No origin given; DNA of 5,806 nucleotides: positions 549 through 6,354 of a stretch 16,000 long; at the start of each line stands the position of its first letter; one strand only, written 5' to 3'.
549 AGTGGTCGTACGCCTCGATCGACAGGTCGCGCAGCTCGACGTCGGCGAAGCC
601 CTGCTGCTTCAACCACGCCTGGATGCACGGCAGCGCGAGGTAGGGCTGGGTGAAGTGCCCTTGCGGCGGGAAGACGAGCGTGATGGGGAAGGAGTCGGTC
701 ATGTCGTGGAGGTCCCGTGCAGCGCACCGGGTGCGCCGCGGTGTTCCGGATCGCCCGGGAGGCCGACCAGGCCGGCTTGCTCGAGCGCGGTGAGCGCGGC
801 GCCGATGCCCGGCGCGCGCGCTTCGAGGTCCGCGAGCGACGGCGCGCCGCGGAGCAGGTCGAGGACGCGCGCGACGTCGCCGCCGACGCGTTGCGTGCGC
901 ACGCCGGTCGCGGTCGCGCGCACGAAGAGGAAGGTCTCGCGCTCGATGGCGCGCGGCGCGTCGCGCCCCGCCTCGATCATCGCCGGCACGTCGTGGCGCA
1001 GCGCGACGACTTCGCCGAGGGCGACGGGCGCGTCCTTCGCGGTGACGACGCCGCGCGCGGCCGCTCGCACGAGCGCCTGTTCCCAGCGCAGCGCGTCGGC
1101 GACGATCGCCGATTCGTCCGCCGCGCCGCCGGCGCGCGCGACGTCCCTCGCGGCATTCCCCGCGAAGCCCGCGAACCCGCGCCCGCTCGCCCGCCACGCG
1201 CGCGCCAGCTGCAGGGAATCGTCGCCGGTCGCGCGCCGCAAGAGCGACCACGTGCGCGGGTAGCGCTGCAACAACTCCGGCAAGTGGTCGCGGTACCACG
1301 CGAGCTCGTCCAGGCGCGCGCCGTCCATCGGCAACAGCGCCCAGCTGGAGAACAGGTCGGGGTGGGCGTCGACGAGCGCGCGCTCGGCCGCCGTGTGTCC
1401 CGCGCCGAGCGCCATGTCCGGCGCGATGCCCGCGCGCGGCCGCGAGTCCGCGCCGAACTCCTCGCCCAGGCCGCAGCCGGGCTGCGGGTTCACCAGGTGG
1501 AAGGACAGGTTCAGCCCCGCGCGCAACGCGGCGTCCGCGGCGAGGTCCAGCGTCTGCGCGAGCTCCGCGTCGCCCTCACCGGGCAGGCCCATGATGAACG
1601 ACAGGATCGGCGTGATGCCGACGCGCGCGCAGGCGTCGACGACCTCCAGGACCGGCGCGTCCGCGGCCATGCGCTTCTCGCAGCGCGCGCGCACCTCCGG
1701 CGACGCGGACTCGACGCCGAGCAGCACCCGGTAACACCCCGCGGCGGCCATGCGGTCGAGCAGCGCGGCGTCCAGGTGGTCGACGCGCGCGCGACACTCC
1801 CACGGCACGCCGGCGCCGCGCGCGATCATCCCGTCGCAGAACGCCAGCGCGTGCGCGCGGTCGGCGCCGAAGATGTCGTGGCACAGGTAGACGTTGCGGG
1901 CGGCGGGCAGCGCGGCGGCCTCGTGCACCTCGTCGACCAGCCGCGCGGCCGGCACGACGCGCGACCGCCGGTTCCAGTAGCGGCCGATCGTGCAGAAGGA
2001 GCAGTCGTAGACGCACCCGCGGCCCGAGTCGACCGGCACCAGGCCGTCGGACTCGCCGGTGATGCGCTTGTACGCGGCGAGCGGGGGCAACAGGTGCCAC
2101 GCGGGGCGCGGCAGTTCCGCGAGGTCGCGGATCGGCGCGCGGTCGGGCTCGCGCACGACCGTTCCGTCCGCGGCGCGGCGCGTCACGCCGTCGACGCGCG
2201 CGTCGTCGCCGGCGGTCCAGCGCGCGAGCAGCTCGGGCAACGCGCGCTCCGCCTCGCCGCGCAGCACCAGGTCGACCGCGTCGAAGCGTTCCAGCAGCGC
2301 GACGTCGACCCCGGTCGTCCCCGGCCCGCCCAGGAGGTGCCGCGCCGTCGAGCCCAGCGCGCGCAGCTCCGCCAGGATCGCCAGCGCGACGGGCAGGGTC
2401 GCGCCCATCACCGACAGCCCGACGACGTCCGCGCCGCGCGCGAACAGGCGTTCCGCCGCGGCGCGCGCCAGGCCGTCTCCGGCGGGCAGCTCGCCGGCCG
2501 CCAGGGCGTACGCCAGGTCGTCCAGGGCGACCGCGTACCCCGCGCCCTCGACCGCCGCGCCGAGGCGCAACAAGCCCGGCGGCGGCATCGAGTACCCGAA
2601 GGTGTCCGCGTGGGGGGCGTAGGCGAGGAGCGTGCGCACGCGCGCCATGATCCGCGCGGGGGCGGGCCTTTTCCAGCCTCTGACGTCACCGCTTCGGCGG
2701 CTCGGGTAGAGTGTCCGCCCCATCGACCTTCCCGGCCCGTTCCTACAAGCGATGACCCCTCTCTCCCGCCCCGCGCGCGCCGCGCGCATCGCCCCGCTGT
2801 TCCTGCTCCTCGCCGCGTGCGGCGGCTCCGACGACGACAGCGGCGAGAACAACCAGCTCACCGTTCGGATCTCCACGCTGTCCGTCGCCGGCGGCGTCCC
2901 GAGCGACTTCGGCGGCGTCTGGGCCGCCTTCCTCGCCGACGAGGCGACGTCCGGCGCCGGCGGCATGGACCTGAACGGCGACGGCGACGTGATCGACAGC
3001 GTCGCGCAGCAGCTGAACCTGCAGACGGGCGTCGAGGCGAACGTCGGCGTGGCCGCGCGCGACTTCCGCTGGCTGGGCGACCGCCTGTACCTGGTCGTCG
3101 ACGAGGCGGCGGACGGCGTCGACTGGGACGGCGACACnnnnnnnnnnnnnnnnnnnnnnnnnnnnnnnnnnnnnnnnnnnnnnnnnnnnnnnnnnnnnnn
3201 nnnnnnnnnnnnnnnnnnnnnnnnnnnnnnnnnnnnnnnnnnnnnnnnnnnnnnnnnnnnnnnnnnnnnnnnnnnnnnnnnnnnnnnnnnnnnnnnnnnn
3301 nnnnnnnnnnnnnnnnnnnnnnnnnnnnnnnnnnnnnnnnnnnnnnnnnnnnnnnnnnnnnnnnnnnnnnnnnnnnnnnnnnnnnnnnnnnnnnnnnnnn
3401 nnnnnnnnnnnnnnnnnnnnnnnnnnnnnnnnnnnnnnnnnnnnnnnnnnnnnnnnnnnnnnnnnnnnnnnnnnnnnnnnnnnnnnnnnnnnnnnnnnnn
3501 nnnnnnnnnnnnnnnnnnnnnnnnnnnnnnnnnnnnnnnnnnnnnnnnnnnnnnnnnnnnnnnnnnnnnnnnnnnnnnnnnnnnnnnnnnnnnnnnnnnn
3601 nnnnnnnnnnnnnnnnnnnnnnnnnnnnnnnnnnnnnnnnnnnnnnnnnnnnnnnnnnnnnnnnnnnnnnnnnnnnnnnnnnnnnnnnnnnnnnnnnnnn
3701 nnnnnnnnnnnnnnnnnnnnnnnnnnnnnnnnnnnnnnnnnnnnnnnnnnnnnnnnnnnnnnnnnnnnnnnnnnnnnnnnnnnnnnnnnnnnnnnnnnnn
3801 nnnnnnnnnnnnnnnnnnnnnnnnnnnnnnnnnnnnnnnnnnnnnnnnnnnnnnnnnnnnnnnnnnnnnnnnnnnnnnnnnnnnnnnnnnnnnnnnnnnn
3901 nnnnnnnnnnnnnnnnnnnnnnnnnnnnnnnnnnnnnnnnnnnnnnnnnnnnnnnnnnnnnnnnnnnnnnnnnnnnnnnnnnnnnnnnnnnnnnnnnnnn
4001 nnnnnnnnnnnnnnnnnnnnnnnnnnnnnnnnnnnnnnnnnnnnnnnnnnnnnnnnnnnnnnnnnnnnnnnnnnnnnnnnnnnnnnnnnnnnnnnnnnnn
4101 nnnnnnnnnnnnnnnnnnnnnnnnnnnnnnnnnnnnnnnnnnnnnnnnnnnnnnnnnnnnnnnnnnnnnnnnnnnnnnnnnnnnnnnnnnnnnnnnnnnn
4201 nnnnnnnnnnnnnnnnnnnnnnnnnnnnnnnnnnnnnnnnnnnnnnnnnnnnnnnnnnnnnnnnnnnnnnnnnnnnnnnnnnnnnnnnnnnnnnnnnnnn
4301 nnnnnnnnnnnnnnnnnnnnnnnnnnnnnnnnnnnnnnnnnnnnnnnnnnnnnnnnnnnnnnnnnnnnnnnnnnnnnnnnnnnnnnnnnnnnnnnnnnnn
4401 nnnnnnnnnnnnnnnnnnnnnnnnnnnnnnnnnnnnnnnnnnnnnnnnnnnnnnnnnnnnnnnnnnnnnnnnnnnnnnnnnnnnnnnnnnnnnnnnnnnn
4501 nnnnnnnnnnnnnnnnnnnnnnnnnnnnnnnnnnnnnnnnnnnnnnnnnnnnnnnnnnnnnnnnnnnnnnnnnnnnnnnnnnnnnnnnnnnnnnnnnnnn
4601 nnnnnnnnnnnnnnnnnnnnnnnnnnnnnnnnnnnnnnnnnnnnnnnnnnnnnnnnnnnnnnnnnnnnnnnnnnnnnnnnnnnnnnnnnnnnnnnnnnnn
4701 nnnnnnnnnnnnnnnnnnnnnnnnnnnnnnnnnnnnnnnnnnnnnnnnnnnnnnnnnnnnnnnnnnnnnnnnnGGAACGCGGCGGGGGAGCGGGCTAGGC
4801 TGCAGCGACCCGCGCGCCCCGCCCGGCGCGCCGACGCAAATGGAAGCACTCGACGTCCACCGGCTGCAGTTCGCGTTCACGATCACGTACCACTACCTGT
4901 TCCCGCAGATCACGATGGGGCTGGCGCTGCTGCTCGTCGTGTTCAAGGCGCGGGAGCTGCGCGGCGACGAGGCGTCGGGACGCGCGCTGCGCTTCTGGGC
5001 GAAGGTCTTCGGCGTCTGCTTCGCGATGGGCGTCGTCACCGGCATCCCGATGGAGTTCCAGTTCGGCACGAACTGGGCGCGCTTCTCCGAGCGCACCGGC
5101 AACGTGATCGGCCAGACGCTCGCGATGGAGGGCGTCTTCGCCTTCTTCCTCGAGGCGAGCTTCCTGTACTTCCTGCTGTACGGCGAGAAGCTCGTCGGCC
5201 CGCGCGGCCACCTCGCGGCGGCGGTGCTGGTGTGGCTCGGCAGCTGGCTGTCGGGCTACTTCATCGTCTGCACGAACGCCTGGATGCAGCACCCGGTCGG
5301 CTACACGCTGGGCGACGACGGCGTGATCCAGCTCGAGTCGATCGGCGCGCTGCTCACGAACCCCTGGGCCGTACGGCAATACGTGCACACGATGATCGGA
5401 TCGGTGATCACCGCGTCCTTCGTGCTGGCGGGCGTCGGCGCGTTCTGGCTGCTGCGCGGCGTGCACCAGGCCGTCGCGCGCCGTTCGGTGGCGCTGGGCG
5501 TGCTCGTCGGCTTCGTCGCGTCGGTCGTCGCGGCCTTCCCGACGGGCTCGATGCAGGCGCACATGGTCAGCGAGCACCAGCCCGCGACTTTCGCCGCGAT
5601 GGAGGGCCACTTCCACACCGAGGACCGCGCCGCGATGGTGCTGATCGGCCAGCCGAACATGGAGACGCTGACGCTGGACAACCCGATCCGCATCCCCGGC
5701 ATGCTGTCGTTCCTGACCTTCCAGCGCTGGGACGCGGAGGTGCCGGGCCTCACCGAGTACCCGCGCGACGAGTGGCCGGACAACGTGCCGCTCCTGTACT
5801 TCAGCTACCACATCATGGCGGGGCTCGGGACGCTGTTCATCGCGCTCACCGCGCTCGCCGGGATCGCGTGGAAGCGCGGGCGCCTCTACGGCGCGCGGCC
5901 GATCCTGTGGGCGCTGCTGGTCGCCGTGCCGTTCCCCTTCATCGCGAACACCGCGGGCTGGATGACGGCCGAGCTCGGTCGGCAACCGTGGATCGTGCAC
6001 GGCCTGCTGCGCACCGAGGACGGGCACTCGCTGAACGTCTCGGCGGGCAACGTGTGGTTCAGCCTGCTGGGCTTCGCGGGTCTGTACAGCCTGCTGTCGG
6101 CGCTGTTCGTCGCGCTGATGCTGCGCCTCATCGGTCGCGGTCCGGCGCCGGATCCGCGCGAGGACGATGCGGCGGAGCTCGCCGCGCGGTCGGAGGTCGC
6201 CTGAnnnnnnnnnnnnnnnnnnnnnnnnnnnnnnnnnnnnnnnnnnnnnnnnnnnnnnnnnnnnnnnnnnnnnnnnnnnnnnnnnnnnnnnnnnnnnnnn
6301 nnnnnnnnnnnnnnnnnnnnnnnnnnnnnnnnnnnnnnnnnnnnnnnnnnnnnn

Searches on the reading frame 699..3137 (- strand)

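Call 11: search_protein_families(library=pfam, proteins=[window:699-3137:-], max_evalue=0.001)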
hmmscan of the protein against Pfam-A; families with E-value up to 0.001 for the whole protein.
window:699-3137:- (812 aa): 2 families
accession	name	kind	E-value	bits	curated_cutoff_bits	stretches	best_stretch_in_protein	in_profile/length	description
PF04055.27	Radical_SAM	-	2.7e-19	70.4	29.5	1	372-533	4-166/166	Radical SAM superfamily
PF02310.24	B12-binding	-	6.7e-12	45.7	32.1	1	178-304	6-121/121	B12 binding domain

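Call 103: search_protein_families(library=ncbifam, proteins=[window:699-3137:-], max_evalue=0.001)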
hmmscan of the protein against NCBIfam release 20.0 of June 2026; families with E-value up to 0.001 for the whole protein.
window:699-3137:- (812 aa): 19 families
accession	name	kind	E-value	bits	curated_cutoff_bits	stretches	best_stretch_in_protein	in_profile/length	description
NF050148.1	rSAM_ApyD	equivalog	2.6e-62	211.1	750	1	185-603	24-433/645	RiPP biosynthesis radical SAM protein ApyD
TIGR03471.1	HpnJ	equivalog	3.6e-26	92.1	577.6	1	245-555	78-381/472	hopanoid biosynthesis associated radical SAM protein HpnJ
NF033070.1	rSAM_AprD4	equivalog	2.1e-24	86.2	500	1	328-557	157-386/456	AprD4 family radical SAM diol-dehydratase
TIGR02026.1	BchE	equivalog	4.5e-24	85.2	481.35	1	183-533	19-362/497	magnesium-protoporphyrin IX monomethyl ester anaerobic oxidative cyclase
NF040546.1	rSAM_CUAEP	equivalog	6.3e-21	74.6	500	1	222-516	34-321/468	CUAEP/CCAEP-tail radical SAM (seleno)protein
TIGR03975.1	rSAM_ocin_1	subfamily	7.4e-21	74.3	281.85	1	226-532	119-426/606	RiPP maturation radical SAM C-methyltransferase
TIGR04014.1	B12_SAM_MJ_0865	equivalog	2.2e-20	72.9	360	1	266-559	70-356/434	methyl-coenzyme M reductase glutamine C-methyltransferase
TIGR04013.1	B12_SAM_MJ_1487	hypoth_equivalog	3.2e-19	69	251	2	236-399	44-184/382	TIGR04013 family B12-binding domain/radical SAM domain-containing protein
TIGR04072.2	rSAM_ladder_B12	equivalog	3.8e-19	68.7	360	1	248-531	83-344/443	lipid biosynthesis B12-binding/radical SAM protein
TIGR04479.1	bcpD_PhpK_rSAM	subfamily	4.1e-19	68.3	600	1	367-534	242-407/504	PhpK family radical SAM P-methyltransferase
TIGR04385.1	B12_rSAM_cofa1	equivalog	6.5e-19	68.5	450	1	231-527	67-355/438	B12 lower ligand biosynthesis radical SAM protein BzaD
NF033712.0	B12_rSAM_KedN5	subfamily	8.7e-17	60.6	700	1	227-427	53-255/624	KedN5 family methylcobalamin-dependent radical SAM C-methyltransferase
NF038361.1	rSAM_Sden_1168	equivalog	3.8e-16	58.7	575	1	285-529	196-444/560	Sden_1168 family B12-binding radical SAM P-methyltransferase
TIGR04367.1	HpnR_B12_rSAM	equivalog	2.6e-15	55.9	650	1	230-515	55-332/490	hopanoid C-3 methylase HpnR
TIGR04295.1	B12_rSAM_oligo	hypoth_equivalog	1.3e-14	53.7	400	1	258-491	94-317/422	TIGR04295 family B12-binding domain-containing radical SAM protein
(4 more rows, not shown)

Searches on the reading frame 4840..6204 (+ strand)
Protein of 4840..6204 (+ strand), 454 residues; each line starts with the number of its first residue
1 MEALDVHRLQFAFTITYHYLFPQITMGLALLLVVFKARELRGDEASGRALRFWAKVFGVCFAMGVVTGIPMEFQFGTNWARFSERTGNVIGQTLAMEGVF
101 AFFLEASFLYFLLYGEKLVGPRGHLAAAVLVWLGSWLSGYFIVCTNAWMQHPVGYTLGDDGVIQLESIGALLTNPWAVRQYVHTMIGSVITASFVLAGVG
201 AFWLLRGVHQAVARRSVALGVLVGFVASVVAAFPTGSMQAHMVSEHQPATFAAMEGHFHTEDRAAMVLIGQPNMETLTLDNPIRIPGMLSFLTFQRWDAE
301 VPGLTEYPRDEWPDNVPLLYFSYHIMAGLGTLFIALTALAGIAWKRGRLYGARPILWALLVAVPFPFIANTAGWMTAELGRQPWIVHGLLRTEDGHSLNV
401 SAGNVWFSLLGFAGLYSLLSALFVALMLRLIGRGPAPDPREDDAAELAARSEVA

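Call 11: search_protein_families(library=pfam, proteins=[window:4840-6204:+], max_evalue=0.001)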
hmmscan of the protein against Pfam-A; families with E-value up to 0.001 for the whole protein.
window:4840-6204:+ (454 aa): 1 family
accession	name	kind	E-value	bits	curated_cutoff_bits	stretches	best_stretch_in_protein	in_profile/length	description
PF01654.22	Cyt_bd_oxida_I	-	4.7e-142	473.9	26.2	1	7-435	2-418/418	Cytochrome bd terminal oxidase subunit I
